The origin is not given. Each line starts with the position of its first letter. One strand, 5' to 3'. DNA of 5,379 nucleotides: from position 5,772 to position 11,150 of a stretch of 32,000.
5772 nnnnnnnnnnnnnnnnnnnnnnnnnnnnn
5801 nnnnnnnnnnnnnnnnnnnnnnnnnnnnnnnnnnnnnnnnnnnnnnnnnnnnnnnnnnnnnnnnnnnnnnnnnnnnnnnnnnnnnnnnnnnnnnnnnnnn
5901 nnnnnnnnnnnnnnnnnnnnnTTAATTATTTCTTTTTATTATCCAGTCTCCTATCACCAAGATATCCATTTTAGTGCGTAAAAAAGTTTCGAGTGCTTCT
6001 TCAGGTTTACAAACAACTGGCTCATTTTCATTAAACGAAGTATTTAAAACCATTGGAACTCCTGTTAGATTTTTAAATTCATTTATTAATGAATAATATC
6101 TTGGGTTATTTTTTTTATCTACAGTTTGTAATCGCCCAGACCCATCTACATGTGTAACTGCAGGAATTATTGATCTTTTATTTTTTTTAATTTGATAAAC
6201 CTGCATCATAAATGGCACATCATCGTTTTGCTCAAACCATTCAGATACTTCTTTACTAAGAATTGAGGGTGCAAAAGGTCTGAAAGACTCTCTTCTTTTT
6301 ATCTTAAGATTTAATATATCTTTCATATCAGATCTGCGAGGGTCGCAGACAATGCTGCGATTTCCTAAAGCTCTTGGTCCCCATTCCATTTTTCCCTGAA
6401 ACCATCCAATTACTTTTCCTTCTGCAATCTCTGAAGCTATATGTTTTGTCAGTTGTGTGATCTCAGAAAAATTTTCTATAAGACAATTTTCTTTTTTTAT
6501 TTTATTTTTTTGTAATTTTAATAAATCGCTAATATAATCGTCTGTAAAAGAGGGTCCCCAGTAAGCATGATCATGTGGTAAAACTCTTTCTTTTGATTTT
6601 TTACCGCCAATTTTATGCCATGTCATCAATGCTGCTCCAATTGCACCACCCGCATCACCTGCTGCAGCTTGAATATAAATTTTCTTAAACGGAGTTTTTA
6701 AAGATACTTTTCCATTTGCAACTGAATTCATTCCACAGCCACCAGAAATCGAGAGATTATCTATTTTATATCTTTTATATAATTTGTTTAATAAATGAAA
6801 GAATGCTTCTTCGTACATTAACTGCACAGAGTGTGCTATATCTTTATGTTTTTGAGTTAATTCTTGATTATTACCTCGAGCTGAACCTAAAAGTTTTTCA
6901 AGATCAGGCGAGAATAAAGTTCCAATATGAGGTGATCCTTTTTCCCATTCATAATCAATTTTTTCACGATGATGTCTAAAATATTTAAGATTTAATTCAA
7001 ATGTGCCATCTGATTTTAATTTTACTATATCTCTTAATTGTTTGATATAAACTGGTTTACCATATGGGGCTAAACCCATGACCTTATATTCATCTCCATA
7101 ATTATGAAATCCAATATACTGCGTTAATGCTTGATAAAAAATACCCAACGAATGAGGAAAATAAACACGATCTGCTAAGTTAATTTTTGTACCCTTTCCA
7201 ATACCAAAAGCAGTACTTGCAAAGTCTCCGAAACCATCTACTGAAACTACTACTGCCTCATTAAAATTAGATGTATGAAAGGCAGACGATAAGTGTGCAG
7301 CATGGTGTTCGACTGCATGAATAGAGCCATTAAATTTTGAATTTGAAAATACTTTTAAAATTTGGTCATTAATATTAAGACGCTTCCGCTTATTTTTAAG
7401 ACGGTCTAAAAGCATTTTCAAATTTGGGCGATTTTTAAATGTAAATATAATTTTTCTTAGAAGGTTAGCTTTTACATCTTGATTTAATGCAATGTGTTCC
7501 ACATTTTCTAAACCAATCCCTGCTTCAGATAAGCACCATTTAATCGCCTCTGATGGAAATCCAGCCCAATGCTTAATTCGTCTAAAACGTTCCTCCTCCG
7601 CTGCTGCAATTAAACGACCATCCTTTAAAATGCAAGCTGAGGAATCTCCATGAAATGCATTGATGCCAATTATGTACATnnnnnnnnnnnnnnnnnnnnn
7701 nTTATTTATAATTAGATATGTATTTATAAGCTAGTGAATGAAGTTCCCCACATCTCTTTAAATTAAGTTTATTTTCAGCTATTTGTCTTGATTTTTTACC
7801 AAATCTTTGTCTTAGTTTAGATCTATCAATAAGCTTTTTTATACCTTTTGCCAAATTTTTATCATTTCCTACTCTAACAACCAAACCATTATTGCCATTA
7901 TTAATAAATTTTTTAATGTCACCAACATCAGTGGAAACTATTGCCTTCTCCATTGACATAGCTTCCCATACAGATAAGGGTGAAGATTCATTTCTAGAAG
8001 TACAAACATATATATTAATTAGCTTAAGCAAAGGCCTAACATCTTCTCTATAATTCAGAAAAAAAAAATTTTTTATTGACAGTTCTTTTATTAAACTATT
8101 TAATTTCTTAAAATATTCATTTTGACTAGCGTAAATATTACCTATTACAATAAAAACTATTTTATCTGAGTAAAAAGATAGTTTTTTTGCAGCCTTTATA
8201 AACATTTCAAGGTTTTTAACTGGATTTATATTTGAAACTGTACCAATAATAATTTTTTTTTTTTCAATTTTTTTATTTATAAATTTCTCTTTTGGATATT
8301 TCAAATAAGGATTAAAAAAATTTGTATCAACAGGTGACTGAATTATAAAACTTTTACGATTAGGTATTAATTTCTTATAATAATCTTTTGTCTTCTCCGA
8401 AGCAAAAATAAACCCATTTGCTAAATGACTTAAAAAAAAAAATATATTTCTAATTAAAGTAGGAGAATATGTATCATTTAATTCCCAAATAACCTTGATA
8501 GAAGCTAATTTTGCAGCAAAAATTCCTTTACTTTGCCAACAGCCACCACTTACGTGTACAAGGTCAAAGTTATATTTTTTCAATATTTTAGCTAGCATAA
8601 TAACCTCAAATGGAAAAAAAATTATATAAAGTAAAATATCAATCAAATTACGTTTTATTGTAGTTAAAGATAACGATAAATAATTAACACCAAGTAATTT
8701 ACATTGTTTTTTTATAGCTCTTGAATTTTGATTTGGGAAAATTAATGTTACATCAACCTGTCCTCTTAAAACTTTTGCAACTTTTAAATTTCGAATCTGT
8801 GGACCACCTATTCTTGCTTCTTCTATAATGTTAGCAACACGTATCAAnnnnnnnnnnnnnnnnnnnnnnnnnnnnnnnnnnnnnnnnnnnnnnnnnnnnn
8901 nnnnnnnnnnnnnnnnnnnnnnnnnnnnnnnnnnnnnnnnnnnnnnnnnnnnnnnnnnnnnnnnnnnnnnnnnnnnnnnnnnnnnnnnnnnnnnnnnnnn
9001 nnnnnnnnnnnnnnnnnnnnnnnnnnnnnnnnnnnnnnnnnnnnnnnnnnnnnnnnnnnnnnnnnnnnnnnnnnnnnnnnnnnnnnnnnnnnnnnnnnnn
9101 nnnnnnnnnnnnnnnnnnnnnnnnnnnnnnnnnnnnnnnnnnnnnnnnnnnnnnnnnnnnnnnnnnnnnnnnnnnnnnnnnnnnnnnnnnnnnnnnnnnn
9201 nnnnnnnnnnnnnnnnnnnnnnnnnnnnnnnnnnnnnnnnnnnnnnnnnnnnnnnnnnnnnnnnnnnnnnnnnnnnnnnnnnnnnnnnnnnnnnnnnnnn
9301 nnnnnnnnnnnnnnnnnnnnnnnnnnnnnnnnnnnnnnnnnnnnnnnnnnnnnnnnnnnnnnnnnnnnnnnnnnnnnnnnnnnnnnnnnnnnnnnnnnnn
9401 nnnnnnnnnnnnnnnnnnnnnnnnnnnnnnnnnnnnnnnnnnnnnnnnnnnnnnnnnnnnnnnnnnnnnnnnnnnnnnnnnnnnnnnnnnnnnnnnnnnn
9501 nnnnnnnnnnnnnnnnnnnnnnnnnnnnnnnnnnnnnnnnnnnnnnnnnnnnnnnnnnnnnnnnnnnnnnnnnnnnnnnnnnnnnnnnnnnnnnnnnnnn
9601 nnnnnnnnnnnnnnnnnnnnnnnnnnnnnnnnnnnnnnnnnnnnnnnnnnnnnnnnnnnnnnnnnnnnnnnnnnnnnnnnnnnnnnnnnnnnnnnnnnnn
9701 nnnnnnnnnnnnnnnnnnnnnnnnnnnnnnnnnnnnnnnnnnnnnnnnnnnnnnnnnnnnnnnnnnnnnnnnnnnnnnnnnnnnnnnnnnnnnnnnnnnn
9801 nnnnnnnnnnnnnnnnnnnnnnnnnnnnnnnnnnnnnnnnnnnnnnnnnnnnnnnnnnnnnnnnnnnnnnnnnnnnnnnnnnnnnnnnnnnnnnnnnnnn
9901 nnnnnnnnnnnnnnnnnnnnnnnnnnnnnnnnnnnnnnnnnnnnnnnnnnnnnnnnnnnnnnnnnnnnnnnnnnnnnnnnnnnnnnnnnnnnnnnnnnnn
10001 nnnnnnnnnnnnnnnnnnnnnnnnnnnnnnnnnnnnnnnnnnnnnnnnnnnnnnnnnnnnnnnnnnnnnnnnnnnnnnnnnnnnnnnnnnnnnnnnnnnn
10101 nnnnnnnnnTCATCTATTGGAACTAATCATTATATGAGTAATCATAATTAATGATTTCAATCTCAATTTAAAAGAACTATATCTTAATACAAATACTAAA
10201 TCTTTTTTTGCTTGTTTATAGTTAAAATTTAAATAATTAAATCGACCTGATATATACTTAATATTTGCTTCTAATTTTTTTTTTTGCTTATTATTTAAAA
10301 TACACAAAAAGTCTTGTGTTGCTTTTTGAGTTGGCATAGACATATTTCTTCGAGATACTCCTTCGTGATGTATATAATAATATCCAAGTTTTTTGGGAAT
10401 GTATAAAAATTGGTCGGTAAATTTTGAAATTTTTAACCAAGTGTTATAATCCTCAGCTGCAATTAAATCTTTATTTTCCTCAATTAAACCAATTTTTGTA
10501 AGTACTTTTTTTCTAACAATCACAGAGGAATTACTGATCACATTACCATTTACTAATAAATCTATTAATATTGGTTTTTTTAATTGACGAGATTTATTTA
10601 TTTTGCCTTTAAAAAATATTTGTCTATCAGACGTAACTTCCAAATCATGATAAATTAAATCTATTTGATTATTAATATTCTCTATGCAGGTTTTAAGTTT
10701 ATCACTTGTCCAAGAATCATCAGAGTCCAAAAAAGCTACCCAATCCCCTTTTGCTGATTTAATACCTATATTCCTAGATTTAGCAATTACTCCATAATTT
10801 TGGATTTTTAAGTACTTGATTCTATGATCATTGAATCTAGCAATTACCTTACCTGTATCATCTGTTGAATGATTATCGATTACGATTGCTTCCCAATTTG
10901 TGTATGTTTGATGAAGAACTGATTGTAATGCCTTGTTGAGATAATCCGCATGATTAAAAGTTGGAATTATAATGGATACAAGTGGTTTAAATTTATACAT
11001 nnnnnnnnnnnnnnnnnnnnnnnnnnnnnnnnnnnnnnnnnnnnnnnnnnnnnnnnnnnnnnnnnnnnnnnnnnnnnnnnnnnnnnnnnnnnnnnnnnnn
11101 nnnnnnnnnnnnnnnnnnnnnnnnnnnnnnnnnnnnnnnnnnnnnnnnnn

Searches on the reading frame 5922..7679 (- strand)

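Call 10: search_protein_families(library=pfam, proteins=[window:5922-7679:-])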
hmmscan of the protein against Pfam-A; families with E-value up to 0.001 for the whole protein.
window:5922-7679:- (585 aa): 2 families
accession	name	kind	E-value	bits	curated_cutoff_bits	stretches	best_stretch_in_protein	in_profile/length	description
PF16861.10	Carbam_trans_C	-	4.2e-73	244.9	27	1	415-583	1-170/170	Carbamoyltransferase C-terminus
PF02543.21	Carbam_trans_N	-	1.6e-57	195.9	24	1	3-351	2-346/346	Carbamoyltransferase N-terminus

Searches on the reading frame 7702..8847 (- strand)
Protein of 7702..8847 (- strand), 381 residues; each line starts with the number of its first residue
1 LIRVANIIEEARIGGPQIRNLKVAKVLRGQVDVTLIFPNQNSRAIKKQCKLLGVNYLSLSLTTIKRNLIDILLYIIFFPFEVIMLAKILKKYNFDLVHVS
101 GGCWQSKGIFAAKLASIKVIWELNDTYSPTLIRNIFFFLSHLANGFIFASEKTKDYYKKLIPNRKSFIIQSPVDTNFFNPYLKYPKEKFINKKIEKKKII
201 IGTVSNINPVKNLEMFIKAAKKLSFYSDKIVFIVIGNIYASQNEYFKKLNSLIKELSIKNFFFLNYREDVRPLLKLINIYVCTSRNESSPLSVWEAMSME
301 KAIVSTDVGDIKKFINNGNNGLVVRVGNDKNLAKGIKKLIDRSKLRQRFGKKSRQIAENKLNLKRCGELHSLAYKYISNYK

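Call 10: search_protein_families(library=pfam, proteins=[window:7702-8847:-])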
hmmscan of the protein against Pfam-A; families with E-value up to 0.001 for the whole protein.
window:7702-8847:- (381 aa): 3 families
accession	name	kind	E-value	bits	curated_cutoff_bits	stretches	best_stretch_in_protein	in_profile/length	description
PF00534.26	Glycos_transf_1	-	1.1e-32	113.4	26.4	1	189-355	6-171/172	Glycosyl transferases group 1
PF13692.12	Glyco_trans_1_4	-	1.2e-24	87.6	27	1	200-341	3-141/142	Glycosyl transferases group 1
PF13439.12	Glyco_transf_4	-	1.2e-09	38.9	28.5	1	13-176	1-169/170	Glycosyltransferase Family 4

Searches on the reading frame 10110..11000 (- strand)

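Call 10: search_protein_families(library=pfam, proteins=[window:10110-11000:-])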
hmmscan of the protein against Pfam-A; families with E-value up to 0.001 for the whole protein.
window:10110-11000:- (296 aa): 3 families
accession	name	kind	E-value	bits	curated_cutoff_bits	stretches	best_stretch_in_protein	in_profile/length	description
PF00535.33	Glycos_transf_2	-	1.5e-30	106.8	23.3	1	9-168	1-165/168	Glycosyl transferase family 2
PF10111.15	Glyco_tranf_2_2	-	3.2e-18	66.6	27.3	1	9-208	1-216/276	Glycosyltransferase like family 2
PF13641.12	Glyco_tranf_2_3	-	3.8e-13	50.4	27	1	8-203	3-206/230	Glycosyltransferase like family 2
